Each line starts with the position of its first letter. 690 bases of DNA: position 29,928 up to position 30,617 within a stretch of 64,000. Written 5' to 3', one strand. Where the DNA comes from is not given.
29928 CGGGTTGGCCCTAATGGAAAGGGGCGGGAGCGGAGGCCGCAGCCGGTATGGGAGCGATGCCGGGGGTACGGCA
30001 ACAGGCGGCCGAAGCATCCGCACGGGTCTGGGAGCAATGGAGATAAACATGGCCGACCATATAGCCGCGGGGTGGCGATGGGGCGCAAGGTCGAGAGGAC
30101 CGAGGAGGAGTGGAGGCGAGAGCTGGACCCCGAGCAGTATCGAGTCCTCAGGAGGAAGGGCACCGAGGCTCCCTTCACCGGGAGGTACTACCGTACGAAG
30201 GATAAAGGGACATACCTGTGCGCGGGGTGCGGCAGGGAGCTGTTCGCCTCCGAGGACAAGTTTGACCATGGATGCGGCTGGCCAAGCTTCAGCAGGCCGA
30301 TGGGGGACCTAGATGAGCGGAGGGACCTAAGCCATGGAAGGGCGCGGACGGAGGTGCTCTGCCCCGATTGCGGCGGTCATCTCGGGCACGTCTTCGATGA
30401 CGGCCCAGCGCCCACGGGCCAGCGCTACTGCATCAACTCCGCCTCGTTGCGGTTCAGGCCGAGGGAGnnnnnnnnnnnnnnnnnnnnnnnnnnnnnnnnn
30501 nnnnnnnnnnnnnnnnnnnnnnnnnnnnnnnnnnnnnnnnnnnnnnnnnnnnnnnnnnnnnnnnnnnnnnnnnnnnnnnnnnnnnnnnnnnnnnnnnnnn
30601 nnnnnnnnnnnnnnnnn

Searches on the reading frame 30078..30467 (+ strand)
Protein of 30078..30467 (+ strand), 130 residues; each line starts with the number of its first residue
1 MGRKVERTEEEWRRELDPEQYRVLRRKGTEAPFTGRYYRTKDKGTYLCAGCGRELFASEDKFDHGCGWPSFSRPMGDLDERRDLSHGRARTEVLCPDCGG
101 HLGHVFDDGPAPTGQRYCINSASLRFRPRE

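Call 11: find_encoding_contigs(protein=window:30078-30467:+, flank=6000, max_places=10)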
Protein window:30078-30467:+ (130 aa): 7 contigs read that carry it; 6 places shown.
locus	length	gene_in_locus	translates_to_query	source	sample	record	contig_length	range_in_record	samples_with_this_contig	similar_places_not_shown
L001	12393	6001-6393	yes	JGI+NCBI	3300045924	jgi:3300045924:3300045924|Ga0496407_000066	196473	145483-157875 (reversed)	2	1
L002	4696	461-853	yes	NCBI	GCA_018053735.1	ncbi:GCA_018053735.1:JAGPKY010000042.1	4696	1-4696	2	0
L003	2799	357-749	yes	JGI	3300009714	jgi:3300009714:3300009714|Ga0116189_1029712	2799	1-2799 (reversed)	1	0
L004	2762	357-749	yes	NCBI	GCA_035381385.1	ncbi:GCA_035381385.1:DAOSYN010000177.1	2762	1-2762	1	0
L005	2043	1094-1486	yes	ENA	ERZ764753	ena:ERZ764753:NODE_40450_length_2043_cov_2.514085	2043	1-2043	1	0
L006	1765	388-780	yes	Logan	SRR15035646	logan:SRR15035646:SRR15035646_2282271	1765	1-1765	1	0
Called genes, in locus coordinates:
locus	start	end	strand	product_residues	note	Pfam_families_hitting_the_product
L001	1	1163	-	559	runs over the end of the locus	PF00083:Sugar_tr, PF06609:TRI12, PF07690:MFS_1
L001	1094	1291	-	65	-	-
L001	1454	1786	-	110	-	PF03692:CxxCxxCC (weak)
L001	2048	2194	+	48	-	-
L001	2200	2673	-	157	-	PF00583:Acetyltransf_1, PF13508:Acetyltransf_7, PF08445:FR47 (weak)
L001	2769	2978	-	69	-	-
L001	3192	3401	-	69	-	-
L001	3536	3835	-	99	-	-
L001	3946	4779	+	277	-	PF12797:Fer4_2 (faint), PF12837:Fer4_6 (faint), PF00037:Fer4 (weak), PF13237:Fer4_10 (weak), PF14697:Fer4_21 (weak), PF12838:Fer4_7, PF13187:Fer4_9 (weak)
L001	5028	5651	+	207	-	PF04832:SOUL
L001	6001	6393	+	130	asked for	PF01641:SelR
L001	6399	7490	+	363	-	PF01544:CorA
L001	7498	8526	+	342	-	PF01384:PHO4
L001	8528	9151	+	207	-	PF01865:PhoU_div (faint)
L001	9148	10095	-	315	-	PF03144:GTP_EFTU_D2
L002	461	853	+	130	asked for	PF01641:SelR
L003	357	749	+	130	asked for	PF01641:SelR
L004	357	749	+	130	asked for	PF01641:SelR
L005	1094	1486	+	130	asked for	PF01641:SelR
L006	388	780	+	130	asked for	PF01641:SelR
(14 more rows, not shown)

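Call 14: find_homologous_proteins(query=window:30078-30467:+, max_evalue=1e-30)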
Query window:30078-30467:+ (130 aa): 6277 proteins with E <= 1e-30 among 8000 candidates; the best 120 are listed.
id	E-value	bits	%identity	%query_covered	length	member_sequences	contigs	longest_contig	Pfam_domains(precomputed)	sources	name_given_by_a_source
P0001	7.2e-84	297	98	100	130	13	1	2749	PF01641.27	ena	-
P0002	4.1e-71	255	82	100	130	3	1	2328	PF01641.27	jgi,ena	-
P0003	9.5e-71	254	82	98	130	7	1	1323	PF01641.27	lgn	-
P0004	5.4e-70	252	79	100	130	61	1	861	PF01641.27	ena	-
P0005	9.9e-69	248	80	100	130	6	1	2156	PF01641.27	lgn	-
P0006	1.4e-68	247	78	100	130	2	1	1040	PF01641.27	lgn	-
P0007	6.0e-68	245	76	100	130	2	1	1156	PF01641.27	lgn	-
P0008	1.3e-67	244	75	100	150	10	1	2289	PF01641.27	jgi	jgi:peptide-methionine (R)-S-oxide reductase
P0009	1.5e-67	244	75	100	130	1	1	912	PF01641.27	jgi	jgi:peptide-methionine (R)-S-oxide reductase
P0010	5.4e-67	242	75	100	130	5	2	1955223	PF01641.27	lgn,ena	-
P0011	1.9e-66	240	74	100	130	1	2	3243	PF01641.27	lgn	-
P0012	1.0e-65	238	72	100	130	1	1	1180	PF01641.27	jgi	jgi:peptide-methionine (R)-S-oxide reductase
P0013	1.9e-65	237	72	100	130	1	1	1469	PF01641.27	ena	-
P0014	2.8e-65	237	73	98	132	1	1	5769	PF01641.27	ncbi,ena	-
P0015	3.8e-65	236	73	100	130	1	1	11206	PF01641.27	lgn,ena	-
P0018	6.7e-63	229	74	100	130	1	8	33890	PF01641.27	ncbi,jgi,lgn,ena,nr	ncbi:MAG: peptide-methionine (R)-S-oxide reductase MsrB [Euryarchaeota archaeon]|nr:peptide-methioni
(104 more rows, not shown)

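Call 16: find_encoding_contigs(protein=P0002, flank=3000, max_places=3)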
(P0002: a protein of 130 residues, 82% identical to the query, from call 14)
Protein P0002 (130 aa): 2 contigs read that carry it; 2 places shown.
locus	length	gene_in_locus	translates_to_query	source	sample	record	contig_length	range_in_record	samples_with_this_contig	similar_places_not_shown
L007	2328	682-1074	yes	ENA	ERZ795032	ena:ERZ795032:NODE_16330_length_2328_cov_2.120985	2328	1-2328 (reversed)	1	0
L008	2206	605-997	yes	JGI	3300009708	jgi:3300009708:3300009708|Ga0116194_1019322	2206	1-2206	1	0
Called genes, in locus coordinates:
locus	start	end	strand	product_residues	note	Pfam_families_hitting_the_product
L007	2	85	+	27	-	?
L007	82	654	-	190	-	PF19638:DUF6141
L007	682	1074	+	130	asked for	PF01641:SelR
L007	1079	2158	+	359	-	PF01544:CorA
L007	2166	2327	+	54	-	?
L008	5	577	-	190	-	PF19638:DUF6141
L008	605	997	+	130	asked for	PF01641:SelR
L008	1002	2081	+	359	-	PF01544:CorA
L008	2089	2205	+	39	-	?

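Call 17: find_encoding_contigs(protein=P0010, flank=3000, max_places=3)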
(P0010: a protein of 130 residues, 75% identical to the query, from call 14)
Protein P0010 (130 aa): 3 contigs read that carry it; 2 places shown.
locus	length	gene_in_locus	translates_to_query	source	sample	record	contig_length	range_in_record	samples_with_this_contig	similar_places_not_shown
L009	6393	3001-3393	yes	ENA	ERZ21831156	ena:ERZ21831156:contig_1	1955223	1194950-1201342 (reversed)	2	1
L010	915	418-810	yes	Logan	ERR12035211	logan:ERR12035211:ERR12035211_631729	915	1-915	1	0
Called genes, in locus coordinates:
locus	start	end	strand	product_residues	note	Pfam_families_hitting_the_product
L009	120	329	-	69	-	-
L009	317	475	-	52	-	-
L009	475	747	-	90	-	-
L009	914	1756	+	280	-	PF12797:Fer4_2 (faint), PF13237:Fer4_10 (faint), PF00037:Fer4 (weak), PF12837:Fer4_6 (faint), PF12838:Fer4_7 (weak), PF13187:Fer4_9 (weak), PF14697:Fer4_21, PF00037:Fer4 (weak)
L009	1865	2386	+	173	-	PF04832:SOUL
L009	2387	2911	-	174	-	PF19638:DUF6141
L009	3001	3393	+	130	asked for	PF01641:SelR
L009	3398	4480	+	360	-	PF01544:CorA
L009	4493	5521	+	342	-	PF01384:PHO4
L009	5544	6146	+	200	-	-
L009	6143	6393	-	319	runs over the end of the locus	PF03144:GTP_EFTU_D2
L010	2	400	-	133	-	?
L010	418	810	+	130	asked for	PF01641:SelR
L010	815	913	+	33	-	?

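Call 18: find_encoding_contigs(protein=P0018, flank=3000, max_places=4)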
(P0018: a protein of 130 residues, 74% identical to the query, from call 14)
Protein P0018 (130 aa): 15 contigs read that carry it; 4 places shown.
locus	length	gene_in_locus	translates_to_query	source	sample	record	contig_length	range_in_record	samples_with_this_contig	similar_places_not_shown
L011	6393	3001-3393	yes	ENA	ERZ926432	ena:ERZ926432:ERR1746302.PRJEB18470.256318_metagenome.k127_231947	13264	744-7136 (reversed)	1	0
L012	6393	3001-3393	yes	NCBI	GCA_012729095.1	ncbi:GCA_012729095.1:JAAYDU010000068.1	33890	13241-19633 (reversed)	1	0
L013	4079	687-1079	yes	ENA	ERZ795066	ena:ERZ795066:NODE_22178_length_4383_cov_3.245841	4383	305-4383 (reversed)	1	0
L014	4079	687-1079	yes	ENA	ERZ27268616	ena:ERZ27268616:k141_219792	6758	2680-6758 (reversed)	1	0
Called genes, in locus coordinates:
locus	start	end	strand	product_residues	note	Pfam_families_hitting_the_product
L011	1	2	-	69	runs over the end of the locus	-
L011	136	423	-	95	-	PF01475:FUR (weak)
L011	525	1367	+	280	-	PF12837:Fer4_6 (faint), PF14697:Fer4_21 (weak), PF00037:Fer4 (faint), PF12838:Fer4_7 (weak)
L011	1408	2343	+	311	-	-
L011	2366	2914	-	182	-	PF19638:DUF6141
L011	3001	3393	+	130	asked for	PF01641:SelR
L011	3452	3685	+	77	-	-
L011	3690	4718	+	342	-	PF01384:PHO4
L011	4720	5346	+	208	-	PF01865:PhoU_div (weak)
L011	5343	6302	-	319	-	PF03144:GTP_EFTU_D2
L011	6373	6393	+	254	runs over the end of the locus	?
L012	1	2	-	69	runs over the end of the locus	-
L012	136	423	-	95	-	PF01475:FUR (weak)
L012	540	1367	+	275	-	PF00037:Fer4 (faint), PF12837:Fer4_6 (faint), PF14697:Fer4_21 (weak), PF12838:Fer4_7 (weak)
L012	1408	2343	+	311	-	-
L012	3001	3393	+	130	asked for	PF01641:SelR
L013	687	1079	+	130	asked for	PF01641:SelR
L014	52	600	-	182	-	PF19638:DUF6141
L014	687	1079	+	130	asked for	PF01641:SelR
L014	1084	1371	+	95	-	-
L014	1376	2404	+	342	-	PF01384:PHO4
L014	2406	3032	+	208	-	PF01865:PhoU_div (weak)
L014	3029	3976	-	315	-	PF03144:GTP_EFTU_D2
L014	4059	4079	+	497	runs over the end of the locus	PF03976:PPK2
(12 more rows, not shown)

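Call 21: find_related_loci(query=window:30078-30467:+, collection=genome_contigs, flank=3000)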
Query window:30078-30467:+ (130 aa) in genome_contigs; peptide patterns used: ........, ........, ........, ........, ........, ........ (x = any residue, [..] = any of these).
600 stretches matched a pattern (row limit reached: there are more); 590 encode a relative of the query (tblastn E <= 1e-3); the best 80 are kept; 80 distinct loci.
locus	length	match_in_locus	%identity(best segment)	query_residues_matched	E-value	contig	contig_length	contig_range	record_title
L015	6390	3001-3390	82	1-130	5e-73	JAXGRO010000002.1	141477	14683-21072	MAG: Methanomassiliicoccales archaeon isolate AnMBR.bin351 bin351_2, whole genome shotgun sequence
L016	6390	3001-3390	80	1-130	2e-70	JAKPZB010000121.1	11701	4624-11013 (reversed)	MAG: Methanobacteriota archaeon isolate USCA_maxbin.116 k141_576949, whole genome shotgun sequence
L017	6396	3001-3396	64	1-130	2e-57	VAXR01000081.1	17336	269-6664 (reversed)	MAG: Actinobacteria bacterium isolate AC_37 14_1009_16_40cm_scaffold_29544, whole genome shotgun sequence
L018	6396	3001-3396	63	1-130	6e-56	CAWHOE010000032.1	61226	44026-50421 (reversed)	MAG: candidate division FCPU426 bacterium isolate MFD01223.bin.2.21 genome assembly, contig: contig_18505, whole genome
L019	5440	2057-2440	60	3-128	2e-55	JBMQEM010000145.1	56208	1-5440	MAG: Bacteroidota bacterium isolate LOS_Bin005 NODE_435_length_56208_cov_8.633448, whole genome shotgun sequence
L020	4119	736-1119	59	1-126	3e-55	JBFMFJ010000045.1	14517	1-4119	MAG: Candidatus Zixiibacteriota bacterium isolate MAG268 MAG268_45, whole genome shotgun sequence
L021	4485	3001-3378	67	4-127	3e-55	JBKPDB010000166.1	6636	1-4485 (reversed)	MAG: Actinomycetota bacterium isolate GB_EKS_MAG_00035 GB_EKS_000000060445, whole genome shotgun sequence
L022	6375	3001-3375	66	4-126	2e-54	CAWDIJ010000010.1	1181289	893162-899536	MAG: uncultured Actinomycetes bacterium isolate MFD04850.bin.2.254 genome assembly, contig: contig_4403, whole genome sh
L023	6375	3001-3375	63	4-126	2e-54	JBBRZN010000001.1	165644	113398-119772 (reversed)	MAG: Gaiellales bacterium isolate metawrap_la5_48 metawrap_la5_48_K_1789311_L_165644_cov_18.3305, whole genome shotgun s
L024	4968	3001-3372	65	4-126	5e-54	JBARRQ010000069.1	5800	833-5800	MAG: Gaiellaceae bacterium isolate MFD13499_ilm_asm_bin25 k127_139860, whole genome shotgun sequence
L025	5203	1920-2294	65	4-126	5e-54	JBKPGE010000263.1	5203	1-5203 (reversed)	MAG: Actinomycetota bacterium isolate HAY_GM_MAG_00003 HAY_GM_000000028109, whole genome shotgun sequence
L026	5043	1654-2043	64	1-128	4e-54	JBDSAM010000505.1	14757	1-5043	MAG: Blastocatellia bacterium isolate cluster1_bin.11 k127_8729659, whole genome shotgun sequence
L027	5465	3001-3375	65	4-126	1e-53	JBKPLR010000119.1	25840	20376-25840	MAG: Actinomycetota bacterium isolate GS_HAYS_MAG_00087 GS_HAYS_000002269502, whole genome shotgun sequence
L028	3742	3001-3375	66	4-126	1e-53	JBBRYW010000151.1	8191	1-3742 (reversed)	MAG: Gaiellales bacterium isolate La5_metabat2.168 La5_metabat2.168_K_2730088_L_8191_cov_95.8124, whole genome shotgun s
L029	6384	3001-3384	63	4-129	2e-53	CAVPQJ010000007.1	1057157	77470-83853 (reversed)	MAG: uncultured Actinomycetes bacterium isolate MFD10113.bin.2.175 genome assembly, contig: contig_244, whole genome sho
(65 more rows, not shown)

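Call 27: find_encoding_contigs(protein=P0001, flank=3000, max_places=10)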
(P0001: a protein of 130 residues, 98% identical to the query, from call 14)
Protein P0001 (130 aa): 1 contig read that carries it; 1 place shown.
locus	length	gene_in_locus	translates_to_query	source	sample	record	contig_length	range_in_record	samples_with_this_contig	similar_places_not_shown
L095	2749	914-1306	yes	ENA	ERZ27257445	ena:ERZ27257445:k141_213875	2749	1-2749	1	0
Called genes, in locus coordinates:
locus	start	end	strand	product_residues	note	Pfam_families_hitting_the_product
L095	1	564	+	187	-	?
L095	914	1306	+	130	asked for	PF01641:SelR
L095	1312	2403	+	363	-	PF01544:CorA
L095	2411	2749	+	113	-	?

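Call 28: find_encoding_contigs(protein=P0005, flank=3000, max_places=5)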
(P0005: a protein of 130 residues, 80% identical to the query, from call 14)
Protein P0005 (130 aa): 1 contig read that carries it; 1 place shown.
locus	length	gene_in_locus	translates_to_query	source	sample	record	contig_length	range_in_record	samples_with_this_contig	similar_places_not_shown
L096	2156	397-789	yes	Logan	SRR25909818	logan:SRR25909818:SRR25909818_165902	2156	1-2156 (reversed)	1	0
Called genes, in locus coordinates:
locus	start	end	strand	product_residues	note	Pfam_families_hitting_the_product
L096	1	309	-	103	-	?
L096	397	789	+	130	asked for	PF01641:SelR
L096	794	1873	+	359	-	PF01544:CorA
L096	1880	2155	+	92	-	?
